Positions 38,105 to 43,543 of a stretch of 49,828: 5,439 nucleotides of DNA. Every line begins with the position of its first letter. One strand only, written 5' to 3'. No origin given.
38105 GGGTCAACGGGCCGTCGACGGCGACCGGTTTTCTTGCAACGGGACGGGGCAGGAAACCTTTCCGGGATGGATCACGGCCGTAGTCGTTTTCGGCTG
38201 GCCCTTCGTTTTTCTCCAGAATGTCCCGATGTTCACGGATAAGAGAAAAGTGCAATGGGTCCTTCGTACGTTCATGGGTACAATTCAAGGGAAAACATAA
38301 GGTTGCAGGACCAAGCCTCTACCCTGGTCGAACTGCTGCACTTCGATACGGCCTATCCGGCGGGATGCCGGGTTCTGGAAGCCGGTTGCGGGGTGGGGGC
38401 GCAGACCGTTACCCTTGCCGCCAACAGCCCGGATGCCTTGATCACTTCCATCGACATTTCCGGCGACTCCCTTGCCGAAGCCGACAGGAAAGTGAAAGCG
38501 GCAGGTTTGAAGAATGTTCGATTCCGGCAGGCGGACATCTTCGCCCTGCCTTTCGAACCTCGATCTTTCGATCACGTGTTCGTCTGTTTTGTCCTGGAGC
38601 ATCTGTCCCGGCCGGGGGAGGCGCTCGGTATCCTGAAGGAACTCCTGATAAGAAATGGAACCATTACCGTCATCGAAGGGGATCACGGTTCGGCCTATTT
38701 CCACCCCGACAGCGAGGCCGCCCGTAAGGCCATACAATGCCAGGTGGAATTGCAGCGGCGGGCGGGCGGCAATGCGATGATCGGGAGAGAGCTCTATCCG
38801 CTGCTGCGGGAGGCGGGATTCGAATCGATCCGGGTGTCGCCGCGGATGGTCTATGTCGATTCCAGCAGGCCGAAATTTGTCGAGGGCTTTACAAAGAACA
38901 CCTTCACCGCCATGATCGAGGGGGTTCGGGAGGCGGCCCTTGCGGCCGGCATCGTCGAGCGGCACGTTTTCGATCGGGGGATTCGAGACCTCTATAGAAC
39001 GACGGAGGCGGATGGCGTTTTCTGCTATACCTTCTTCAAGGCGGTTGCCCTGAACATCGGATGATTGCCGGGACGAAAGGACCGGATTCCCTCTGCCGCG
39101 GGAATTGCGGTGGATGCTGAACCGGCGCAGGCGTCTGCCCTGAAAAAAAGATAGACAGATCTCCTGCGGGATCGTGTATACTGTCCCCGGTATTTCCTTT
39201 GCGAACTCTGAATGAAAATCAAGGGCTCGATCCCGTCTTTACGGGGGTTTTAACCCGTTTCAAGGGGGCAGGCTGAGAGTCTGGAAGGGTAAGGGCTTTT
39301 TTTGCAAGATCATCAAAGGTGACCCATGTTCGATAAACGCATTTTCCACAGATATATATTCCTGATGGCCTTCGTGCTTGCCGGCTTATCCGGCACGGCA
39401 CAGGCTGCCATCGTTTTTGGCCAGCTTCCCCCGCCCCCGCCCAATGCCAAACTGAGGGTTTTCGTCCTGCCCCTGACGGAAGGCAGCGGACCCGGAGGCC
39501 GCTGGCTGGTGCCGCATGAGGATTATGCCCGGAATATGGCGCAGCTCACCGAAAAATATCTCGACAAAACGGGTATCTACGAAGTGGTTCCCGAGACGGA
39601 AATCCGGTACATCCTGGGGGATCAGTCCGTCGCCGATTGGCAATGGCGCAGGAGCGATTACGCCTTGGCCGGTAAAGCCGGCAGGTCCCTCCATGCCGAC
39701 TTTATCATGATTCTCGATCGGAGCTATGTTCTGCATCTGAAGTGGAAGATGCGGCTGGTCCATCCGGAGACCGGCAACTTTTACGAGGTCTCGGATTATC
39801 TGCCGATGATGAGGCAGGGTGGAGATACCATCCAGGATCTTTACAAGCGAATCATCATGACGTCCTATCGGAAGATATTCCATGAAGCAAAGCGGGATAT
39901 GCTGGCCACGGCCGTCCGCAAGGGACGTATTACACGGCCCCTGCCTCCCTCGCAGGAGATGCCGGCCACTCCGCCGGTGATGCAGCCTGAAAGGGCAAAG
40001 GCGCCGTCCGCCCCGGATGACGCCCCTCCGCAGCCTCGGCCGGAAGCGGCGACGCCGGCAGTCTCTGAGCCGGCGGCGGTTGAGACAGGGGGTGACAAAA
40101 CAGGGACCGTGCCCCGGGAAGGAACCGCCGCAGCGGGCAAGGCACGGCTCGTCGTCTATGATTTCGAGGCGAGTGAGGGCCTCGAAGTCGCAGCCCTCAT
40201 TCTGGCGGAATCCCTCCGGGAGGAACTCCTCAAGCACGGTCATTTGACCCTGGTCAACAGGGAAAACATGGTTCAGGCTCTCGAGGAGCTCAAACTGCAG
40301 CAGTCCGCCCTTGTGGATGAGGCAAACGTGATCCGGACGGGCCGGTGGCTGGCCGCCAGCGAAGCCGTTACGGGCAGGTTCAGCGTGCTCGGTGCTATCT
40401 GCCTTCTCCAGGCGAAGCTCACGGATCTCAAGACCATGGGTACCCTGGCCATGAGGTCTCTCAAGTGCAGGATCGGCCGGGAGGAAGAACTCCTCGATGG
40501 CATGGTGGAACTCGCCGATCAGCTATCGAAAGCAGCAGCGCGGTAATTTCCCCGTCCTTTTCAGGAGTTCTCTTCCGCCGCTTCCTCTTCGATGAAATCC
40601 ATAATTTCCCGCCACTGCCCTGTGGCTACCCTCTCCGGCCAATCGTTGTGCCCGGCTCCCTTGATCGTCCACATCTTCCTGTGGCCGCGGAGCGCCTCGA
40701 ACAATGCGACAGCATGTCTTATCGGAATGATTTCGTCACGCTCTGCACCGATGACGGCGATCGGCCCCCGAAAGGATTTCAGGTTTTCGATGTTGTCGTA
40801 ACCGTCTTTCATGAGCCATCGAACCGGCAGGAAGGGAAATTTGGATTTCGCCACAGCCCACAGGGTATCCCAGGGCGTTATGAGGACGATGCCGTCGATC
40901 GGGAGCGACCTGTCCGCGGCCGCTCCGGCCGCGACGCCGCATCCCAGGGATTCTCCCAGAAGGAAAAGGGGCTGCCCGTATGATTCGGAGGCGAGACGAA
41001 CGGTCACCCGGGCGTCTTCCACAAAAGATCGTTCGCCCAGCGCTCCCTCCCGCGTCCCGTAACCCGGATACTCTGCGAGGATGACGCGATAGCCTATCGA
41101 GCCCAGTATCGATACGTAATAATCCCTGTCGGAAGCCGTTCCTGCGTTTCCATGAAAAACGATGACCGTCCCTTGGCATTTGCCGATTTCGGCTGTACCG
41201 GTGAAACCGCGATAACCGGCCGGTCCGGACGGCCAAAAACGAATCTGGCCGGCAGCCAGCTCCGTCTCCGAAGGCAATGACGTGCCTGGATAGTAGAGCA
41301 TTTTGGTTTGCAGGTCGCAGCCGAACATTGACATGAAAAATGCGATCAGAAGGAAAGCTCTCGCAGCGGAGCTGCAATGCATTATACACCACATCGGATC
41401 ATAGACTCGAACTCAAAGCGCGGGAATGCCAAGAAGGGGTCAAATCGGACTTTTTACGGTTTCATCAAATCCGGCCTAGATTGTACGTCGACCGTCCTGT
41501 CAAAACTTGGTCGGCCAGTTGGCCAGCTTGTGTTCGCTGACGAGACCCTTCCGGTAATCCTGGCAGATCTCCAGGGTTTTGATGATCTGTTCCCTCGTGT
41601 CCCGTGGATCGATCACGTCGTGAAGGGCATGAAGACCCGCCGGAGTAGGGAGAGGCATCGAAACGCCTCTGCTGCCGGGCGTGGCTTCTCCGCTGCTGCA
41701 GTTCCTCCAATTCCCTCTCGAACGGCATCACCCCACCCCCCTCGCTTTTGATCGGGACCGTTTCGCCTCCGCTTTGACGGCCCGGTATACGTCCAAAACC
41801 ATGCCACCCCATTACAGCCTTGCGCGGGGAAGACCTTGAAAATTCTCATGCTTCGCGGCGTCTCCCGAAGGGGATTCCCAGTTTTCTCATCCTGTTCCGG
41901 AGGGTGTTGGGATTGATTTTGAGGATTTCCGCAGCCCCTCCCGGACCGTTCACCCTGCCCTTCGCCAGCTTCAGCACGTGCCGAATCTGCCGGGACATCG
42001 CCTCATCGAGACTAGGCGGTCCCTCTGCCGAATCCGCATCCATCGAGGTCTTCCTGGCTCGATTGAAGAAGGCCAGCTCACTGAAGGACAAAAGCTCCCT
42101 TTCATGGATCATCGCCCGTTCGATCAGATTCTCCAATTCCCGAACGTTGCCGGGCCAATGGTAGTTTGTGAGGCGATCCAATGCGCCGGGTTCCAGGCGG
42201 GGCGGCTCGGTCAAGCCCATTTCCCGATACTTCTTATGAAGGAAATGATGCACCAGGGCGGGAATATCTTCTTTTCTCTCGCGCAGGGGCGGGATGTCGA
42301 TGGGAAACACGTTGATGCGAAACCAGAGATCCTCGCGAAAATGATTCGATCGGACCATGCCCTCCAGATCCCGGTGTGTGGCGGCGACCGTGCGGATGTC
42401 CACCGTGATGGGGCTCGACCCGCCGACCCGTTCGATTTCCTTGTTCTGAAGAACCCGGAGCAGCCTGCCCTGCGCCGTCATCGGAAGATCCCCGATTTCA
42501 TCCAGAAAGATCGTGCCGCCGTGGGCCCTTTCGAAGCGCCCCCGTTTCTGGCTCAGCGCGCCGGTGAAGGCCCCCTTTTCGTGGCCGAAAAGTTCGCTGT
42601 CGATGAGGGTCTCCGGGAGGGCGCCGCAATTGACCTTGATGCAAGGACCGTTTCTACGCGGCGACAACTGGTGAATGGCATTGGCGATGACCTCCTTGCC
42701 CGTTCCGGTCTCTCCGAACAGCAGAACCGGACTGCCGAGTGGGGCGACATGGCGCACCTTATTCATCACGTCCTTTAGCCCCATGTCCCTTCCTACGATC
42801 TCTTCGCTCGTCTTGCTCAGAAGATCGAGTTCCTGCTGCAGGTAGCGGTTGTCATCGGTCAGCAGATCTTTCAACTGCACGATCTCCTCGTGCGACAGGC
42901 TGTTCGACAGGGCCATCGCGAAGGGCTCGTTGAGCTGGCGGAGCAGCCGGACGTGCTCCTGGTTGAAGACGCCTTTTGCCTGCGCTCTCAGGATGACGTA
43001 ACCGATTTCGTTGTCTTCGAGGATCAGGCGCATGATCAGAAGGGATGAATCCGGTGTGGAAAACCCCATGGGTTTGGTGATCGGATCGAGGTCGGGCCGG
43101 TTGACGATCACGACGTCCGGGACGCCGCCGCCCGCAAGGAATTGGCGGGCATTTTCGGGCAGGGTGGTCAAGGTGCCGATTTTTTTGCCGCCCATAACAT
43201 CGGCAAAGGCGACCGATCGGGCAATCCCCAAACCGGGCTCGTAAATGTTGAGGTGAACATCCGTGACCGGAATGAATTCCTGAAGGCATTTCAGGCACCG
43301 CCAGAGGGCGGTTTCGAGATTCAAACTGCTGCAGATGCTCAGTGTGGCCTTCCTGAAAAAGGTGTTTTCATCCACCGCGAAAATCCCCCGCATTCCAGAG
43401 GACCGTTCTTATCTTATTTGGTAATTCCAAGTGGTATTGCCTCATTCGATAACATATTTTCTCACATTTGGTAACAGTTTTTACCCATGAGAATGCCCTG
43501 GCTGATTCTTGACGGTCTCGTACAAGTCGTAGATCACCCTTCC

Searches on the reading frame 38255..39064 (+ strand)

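Call 25: search_protein_families(library=pfam, proteins=[window:38255-39064:+], max_evalue=0.00001)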
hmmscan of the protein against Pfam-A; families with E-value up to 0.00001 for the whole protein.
window:38255-39064:+ (269 aa): 8 families
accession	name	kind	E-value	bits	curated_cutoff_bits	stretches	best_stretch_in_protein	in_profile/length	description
PF13847.12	Methyltransf_31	-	4.9e-20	72.1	27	1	37-188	4-145/145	Methyltransferase domain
PF13649.12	Methyltransf_25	-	1.1e-18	68.1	27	1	40-130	1-92/97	Methyltransferase domain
PF08241.18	Methyltransf_11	-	5.4e-18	65.9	21.2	1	41-137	1-93/95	Methyltransferase domain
PF08242.18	Methyltransf_12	-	8.3e-15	55.8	30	1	41-136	1-97/98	Methyltransferase domain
PF13489.12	Methyltransf_23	-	1.5e-10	41.5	27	1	35-191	21-161/164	Methyltransferase domain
PF01209.24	Ubie_methyltran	-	1.1e-09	38.4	20.1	1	36-143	47-155/233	ubiE/COQ5 methyltransferase family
PF02390.23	Methyltransf_4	-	2.5e-09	37.3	24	1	40-112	5-80/173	Putative methyltransferase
PF05175.20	MTS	-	2.6e-07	30.9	23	1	27-108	24-102/170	Methyltransferase small domain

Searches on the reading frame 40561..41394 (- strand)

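Call 26: search_protein_families(library=pfam, proteins=[window:40561-41394:-], max_evalue=0.00001)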
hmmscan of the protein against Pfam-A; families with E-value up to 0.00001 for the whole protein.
window:40561-41394:- (277 aa): 4 families
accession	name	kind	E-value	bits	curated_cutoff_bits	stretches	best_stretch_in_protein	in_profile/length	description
PF12146.15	Hydrolase_4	-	2.7e-15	56.8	27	1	73-175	3-110/239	Serine aminopeptidase, S33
PF00561.26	Abhydrolase_1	-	3.6e-13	50.2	25.8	1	76-196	2-126/245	alpha/beta hydrolase fold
PF12697.13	Abhydrolase_6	-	2.1e-07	32.3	26.3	0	77-189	1-108/217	Alpha/beta hydrolase family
PF06342.18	DUF1057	-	6.3e-07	29.2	21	1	69-174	30-135/297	Alpha/beta hydrolase of unknown function (DUF1057)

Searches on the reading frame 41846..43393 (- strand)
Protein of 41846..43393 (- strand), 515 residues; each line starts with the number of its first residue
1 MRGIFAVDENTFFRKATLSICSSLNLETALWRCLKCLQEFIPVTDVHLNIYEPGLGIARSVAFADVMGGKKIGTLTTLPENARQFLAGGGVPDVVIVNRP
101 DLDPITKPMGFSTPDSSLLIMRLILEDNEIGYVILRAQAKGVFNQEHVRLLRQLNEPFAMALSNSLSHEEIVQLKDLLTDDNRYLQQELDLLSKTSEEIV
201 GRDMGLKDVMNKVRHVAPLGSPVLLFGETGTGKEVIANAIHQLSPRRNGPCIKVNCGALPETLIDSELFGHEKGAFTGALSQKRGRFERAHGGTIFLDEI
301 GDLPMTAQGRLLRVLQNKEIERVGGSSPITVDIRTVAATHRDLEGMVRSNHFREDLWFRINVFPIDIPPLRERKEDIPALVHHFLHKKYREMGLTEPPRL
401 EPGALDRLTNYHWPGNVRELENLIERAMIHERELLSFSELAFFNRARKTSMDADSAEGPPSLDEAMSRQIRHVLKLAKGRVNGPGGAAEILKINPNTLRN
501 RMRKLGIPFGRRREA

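Call 26: search_protein_families(library=pfam, proteins=[window:41846-43393:-], max_evalue=0.00001)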
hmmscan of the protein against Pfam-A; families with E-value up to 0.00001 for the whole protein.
window:41846-43393:- (515 aa): 3 families
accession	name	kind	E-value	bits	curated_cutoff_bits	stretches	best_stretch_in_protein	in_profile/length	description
PF00158.32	Sigma54_activat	-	2e-68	229.8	20.2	1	199-365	1-167/168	Sigma-54 interaction domain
PF25601.1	AAA_lid_14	-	5.6e-22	77.8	27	1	371-448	1-78/87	AAA+ ATPase lid domain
PF14532.12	Sigma54_activ_2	-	4.8e-15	56.4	25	1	207-370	8-138/138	Sigma-54 interaction domain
